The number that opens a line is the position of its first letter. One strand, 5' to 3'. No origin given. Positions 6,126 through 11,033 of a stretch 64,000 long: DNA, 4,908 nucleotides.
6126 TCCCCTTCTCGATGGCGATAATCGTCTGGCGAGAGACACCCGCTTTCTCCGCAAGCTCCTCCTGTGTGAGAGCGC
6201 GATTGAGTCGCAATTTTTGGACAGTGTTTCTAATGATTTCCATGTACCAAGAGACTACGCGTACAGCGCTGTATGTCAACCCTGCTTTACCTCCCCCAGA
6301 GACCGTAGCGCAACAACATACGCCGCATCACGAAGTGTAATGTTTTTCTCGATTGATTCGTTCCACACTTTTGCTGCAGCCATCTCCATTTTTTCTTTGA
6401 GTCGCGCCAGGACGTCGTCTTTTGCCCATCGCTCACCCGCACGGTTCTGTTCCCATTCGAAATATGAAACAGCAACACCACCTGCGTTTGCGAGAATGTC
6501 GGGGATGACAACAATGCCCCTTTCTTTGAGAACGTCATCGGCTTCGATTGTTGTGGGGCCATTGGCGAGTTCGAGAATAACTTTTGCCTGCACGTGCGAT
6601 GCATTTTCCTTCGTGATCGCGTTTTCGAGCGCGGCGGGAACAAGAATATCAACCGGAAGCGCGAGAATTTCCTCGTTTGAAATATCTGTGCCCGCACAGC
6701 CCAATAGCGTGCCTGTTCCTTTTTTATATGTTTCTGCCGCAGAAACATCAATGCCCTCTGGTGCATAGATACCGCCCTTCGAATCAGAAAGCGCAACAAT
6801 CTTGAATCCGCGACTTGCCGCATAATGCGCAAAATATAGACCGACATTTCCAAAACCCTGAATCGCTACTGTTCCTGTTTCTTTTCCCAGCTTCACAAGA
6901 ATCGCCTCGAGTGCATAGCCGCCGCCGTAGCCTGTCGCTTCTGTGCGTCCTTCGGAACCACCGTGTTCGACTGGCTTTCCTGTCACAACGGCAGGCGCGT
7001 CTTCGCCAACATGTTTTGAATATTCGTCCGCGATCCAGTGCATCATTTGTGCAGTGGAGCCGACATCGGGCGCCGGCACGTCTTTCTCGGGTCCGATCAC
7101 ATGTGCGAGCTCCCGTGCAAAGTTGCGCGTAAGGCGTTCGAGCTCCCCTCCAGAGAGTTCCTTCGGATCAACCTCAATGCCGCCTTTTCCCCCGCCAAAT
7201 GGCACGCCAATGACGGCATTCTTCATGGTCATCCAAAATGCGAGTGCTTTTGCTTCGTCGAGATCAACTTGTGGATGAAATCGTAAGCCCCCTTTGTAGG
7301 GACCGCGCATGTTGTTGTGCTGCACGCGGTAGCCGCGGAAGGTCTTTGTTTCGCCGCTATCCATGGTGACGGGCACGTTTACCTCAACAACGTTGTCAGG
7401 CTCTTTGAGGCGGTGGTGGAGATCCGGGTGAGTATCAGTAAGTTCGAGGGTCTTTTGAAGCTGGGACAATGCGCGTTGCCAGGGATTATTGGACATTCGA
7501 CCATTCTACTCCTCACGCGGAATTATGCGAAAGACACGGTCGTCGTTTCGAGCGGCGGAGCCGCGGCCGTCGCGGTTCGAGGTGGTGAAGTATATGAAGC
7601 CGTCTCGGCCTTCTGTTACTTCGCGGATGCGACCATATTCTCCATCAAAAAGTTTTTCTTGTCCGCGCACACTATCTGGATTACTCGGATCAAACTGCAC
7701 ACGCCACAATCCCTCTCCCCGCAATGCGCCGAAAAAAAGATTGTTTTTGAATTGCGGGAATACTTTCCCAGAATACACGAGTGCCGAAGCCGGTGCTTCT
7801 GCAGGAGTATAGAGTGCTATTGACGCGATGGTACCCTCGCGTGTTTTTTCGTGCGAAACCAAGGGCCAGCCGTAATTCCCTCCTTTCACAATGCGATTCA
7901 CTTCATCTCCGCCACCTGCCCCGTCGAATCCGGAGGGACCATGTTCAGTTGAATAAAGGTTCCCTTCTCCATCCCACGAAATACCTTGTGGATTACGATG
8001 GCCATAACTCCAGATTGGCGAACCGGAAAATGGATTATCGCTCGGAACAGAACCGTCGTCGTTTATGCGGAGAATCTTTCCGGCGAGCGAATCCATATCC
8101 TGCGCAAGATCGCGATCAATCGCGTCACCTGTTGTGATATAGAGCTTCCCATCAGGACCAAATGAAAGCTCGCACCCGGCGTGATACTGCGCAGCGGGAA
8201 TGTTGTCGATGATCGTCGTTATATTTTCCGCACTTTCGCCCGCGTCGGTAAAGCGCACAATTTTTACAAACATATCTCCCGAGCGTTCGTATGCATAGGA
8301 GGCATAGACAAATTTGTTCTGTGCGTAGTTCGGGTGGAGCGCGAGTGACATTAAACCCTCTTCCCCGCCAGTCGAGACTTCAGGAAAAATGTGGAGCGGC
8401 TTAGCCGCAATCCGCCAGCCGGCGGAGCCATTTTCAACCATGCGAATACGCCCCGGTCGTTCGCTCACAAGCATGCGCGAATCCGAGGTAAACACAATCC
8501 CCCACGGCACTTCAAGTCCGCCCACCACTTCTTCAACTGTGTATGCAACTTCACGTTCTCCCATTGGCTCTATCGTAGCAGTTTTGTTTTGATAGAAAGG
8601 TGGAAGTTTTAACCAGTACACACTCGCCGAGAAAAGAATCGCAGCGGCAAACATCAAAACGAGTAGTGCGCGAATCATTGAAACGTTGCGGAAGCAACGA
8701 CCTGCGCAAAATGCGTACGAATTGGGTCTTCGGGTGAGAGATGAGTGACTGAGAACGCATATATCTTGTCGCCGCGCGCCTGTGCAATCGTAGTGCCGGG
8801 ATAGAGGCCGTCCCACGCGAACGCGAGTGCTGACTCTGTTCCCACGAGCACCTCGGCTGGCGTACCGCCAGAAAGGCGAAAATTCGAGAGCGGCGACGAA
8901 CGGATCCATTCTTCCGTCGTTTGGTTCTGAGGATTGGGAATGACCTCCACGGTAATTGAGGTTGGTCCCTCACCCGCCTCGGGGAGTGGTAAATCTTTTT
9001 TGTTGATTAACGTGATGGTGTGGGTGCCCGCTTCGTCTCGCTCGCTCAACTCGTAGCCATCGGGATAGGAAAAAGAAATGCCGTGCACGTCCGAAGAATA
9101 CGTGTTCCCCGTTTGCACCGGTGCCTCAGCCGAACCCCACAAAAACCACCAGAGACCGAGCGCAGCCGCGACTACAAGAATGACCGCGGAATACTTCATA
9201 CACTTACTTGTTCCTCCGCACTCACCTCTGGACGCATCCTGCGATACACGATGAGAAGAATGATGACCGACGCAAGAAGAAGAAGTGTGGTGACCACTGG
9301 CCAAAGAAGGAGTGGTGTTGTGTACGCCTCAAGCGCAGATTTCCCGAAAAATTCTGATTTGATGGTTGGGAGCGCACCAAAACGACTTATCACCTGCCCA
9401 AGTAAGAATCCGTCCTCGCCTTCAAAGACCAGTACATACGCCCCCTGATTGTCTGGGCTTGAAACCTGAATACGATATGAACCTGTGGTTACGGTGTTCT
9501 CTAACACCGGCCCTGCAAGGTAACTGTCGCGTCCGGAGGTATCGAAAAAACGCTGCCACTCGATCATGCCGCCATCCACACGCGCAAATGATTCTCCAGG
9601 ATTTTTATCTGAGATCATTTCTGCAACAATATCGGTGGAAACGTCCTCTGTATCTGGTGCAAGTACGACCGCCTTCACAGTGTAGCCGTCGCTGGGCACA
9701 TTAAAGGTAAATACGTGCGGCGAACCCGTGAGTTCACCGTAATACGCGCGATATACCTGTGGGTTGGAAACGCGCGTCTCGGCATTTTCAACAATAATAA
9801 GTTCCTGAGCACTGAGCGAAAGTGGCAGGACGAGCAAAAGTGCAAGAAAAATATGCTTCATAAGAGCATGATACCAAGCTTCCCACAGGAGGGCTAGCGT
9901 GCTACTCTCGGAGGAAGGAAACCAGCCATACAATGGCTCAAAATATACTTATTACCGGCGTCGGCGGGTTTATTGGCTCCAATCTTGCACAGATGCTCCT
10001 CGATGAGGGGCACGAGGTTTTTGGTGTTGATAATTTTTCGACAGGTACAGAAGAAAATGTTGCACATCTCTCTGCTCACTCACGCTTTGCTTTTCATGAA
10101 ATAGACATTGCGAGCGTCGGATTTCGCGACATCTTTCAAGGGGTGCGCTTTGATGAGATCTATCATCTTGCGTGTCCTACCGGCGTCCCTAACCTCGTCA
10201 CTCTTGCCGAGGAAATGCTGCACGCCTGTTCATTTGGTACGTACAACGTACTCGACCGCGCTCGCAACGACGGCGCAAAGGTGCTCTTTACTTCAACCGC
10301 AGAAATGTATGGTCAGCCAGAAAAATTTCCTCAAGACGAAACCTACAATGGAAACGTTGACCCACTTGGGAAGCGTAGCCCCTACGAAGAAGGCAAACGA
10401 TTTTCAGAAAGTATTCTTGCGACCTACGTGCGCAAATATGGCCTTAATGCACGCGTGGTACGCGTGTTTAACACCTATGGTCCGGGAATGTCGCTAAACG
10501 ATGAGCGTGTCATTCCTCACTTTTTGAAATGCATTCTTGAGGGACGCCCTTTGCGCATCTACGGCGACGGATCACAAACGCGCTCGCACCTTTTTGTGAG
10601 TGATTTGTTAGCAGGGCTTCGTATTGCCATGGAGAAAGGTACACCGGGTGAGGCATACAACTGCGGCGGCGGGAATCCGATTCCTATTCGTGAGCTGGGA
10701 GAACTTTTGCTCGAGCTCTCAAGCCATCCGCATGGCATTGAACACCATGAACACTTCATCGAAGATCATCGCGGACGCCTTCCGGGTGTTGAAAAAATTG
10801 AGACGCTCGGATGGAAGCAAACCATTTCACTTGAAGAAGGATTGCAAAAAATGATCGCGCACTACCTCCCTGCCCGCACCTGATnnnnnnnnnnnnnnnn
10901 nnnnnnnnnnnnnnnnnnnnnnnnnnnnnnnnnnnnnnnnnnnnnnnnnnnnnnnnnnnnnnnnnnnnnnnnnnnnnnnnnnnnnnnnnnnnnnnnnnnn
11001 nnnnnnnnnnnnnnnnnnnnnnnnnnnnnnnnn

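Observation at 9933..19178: Glycan locus combining a processive GT2 synthase, GH18 hydrolase, two PIG-L deacetylases, WbqC-like protein, UGDH and UXS-like enzymes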

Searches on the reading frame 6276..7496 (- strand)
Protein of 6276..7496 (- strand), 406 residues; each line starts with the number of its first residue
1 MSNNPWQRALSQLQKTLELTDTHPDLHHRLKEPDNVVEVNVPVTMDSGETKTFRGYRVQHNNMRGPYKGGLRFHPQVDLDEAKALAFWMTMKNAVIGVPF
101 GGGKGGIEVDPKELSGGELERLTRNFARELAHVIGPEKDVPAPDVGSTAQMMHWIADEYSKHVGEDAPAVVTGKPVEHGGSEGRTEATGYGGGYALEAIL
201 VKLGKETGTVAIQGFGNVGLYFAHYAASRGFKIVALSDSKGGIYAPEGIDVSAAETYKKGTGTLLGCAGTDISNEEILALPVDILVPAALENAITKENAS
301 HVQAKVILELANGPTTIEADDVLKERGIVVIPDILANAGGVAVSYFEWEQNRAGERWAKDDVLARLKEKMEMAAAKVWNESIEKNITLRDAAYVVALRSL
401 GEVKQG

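Call 5: search_protein_families(library=pfam, proteins=[window:6276-7496:-], max_evalue=0.001)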
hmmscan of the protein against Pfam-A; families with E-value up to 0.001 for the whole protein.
window:6276-7496:- (406 aa): 2 families
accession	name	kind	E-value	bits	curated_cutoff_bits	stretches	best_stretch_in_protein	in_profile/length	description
PF00208.27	ELFV_dehydrog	-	4.7e-71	239.7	23.4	1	179-401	1-234/241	Glutamate/Leucine/Phenylalanine/Valine dehydrogenase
PF02812.23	ELFV_dehydrog_N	-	1.8e-58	196.3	25.3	1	33-161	1-129/129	Glu/Leu/Phe/Val dehydrogenase, dimerisation domain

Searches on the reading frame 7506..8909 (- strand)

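Call 5: search_protein_families(library=pfam, proteins=[window:7506-8909:-], max_evalue=0.001)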
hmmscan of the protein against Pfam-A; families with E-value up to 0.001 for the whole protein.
window:7506-8909:- (467 aa): 1 family
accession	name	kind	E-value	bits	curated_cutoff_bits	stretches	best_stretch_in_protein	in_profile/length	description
PF07995.17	GSDH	-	4.6e-93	312.6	25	1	132-449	1-329/332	Glucose / Sorbosone dehydrogenase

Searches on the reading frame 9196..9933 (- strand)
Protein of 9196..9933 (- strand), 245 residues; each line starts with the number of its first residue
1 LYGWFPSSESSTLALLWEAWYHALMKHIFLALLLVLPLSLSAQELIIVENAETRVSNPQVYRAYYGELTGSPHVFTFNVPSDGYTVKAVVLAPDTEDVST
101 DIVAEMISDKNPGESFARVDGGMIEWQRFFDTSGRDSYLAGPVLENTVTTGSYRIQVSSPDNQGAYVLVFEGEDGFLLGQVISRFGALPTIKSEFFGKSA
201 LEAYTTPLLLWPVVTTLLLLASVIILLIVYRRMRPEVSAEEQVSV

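Call 5: search_protein_families(library=pfam, proteins=[window:9196-9933:-], max_evalue=0.001)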
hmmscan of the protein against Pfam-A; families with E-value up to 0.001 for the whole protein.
window:9196-9933:- (245 aa): 0 families

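Call 6: search_protein_families(library=ncbifam, proteins=[window:9196-9933:-], max_evalue=0.001)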
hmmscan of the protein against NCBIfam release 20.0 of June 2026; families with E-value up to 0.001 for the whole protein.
window:9196-9933:- (245 aa): 0 families

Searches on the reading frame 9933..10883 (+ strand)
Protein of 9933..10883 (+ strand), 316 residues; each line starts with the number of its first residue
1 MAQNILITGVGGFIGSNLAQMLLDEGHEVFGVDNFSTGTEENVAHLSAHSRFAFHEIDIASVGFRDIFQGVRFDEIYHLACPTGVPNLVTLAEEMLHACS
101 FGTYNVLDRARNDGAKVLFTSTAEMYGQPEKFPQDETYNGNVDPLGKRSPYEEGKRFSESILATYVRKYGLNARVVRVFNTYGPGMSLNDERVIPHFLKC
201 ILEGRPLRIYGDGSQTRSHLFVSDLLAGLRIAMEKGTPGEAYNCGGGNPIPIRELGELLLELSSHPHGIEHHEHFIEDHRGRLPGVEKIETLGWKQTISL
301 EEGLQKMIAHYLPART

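Call 3: search_protein_families(library=pfam, proteins=[window:9933-10883:+], max_evalue=0.01)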
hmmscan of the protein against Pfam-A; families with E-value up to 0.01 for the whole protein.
window:9933-10883:+ (316 aa): 7 families
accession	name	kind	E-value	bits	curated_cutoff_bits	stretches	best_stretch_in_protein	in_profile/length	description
PF01370.27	Epimerase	-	1.1e-53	182.6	20.9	1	5-245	1-240/240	NAD dependent epimerase/dehydratase family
PF16363.11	GDP_Man_Dehyd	-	1.3e-52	179.7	27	1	6-307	1-332/332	GDP-mannose 4,6 dehydratase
PF01073.25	3Beta_HSD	-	2.5e-09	37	22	1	6-187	1-187/280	3-beta hydroxysteroid dehydrogenase/isomerase family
PF02719.21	Polysacc_synt_2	-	1.3e-07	31.6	20.2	1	5-121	1-127/293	Polysaccharide biosynthesis protein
PF07993.18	NAD_binding_4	-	2.4e-05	24.1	20.1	0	74-212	90-241/258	Male sterility protein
PF04321.23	RmlD_sub_bind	-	0.00036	20.2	27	1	4-183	2-153/287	RmlD substrate binding domain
PF00106.31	adh_short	-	0.0006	19.8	26.6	1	4-61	2-60/195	short chain dehydrogenase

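Call 6: search_protein_families(library=ncbifam, proteins=[window:9933-10883:+], max_evalue=0.001)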
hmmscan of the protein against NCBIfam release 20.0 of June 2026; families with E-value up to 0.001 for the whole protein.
window:9933-10883:+ (316 aa): 22 families
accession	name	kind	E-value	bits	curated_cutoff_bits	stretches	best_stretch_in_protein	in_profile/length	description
TIGR01181.1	dTDP_gluc_dehyt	equivalog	2.9e-47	161.3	365.1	1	4-313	1-313/321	dTDP-glucose 4,6-dehydratase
NF007582.0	PRK10217.1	equivalog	8.9e-32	110.5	698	1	3-313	2-333/355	dTDP-glucose 4,6-dehydratase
TIGR04180.1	EDH_00030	hypoth_equivalog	3.2e-31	108.5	475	1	5-271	1-264/297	NAD-dependent 4,6-dehydratase LegB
NF007490.0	PRK10084.1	subfamily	4.3e-31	108.2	649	1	4-313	2-336/361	dTDP-glucose 4,6-dehydratase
TIGR01179.1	galE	equivalog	3.8e-29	101.6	262.3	1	4-299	1-312/332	UDP-glucose 4-epimerase GalE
NF008872.0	PRK11908.1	equivalog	2.1e-21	76.4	294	1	3-312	2-336/349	bifunctional UDP-4-keto-pentose/UDP-xylose synthase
NF011728.1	PRK15181.1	equivalog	1.9e-18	66.6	760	1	4-226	17-242/348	Vi polysaccharide biosynthesis UDP-N-acetylglucosaminuronic acid C-4 epimerase TviC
TIGR01472.1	gmd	equivalog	4.6e-17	62.2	415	1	5-184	3-188/342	GDP-mannose 4,6-dehydratase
NF047922.1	GDPFucSynFcl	equivalog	3.7e-16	59.5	500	1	66-313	47-303/308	GDP-L-fucose synthase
TIGR02197.1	heptose_epim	equivalog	6.2e-15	55.2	274.6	1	5-271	1-268/316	ADP-glyceromanno-heptose 6-epimerase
NF005998.1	PRK08125.1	equivalog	9.5e-15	54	777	2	116-265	426-588/649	bifunctional UDP-4-amino-4-deoxy-L-arabinose formyltransferase/UDP-glucuronic acid oxidase ArnA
NF007956.0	PRK10675.1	subfamily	1.1e-12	47.7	394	1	4-235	2-249/338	UDP-glucose 4-epimerase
NF041015.1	UDPsulfquin_syn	equivalog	2.2e-12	46.7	575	1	4-57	2-53/384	UDP-sulfoquinovose synthase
TIGR03466.1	HpnA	hypoth_equivalog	4.9e-12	45.4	367.65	1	4-261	2-244/327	hopanoid-associated sugar epimerase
NF042422.1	oxyalk_red_OleD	equivalog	1.3e-11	44.4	580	1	4-267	2-254/329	2-alkyl-3-oxoalkanoate reductase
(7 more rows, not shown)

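Call 11: search_solved_structures(query=window:9933-10883:+, max_evalue=1e-20)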
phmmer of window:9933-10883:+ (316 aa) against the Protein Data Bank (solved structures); distinct sequences matched with E-value up to 1e-20: 33.
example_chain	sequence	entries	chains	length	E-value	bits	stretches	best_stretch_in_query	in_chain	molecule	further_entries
4gll_A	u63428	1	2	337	6.7e-67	229.1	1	4-311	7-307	UDP-glucuronic acid decarboxylase 1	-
2b69_A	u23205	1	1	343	7e-67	229.1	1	4-311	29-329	UDP-glucuronate decarboxylase 1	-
4m55_A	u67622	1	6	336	3.4e-66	226.8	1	4-311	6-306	UDP-glucuronic acid decarboxylase 1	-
4lk3_A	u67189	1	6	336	4.6e-66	226.4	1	4-311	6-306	UDP-glucuronic acid decarboxylase 1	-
7ys8_A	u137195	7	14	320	2.7e-42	148.3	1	5-311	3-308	UDP-glucose 4-epimerase | UDP-glucose 4-epimerase along with EC 5.1.3.2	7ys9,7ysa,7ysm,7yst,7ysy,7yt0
6bwl_A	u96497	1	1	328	2.4e-35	125.5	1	4-306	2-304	Pal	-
4zrm_A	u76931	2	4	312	1.4e-33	119.7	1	3-311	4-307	UDP-glucose 4-epimerase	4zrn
8rdg_A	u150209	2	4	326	8e-30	107.3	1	4-312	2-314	SDR family NAD(P)-dependent oxidoreductase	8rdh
1r66_A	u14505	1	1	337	1.9e-29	106.1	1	4-312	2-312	TDP-glucose-4,6-dehydratase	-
2hun_A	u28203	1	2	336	2.6e-29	105.7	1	4-312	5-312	336aa long hypothetical dTDP-glucose 4,6-dehydratase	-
8rdi_A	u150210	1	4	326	2.8e-29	105.6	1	4-312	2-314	SDR family NAD(P)-dependent oxidoreductase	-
1r6d_A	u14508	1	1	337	4.8e-29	104.8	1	4-312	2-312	TDP-glucose-4,6-dehydratase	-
1bxk_A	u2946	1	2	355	3.1e-28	102.1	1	4-281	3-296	PROTEIN (DTDP-GLUCOSE 4,6-DEHYDRATASE)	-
1g1a_A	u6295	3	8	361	2.3e-27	99.3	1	4-312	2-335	DTDP-D-GLUCOSE 4,6-DEHYDRATASE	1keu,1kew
6bi4_A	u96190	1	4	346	4.9e-27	98.2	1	2-311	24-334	dTDP-glucose 4,6-dehydratase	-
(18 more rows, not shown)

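Call 73: search_solved_structures(query=window:9933-10883:+, max_evalue=1e-60, show_alignments=1)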
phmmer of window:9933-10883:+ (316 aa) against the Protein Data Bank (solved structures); distinct sequences matched with E-value up to 1e-60: 4.
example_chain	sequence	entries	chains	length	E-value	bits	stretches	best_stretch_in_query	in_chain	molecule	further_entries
4gll_A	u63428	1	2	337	6.7e-67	229.1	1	4-311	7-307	UDP-glucuronic acid decarboxylase 1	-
2b69_A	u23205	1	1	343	7e-67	229.1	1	4-311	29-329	UDP-glucuronate decarboxylase 1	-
4m55_A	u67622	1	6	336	3.4e-66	226.8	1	4-311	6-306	UDP-glucuronic acid decarboxylase 1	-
4lk3_A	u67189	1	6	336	4.6e-66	226.4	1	4-311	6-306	UDP-glucuronic acid decarboxylase 1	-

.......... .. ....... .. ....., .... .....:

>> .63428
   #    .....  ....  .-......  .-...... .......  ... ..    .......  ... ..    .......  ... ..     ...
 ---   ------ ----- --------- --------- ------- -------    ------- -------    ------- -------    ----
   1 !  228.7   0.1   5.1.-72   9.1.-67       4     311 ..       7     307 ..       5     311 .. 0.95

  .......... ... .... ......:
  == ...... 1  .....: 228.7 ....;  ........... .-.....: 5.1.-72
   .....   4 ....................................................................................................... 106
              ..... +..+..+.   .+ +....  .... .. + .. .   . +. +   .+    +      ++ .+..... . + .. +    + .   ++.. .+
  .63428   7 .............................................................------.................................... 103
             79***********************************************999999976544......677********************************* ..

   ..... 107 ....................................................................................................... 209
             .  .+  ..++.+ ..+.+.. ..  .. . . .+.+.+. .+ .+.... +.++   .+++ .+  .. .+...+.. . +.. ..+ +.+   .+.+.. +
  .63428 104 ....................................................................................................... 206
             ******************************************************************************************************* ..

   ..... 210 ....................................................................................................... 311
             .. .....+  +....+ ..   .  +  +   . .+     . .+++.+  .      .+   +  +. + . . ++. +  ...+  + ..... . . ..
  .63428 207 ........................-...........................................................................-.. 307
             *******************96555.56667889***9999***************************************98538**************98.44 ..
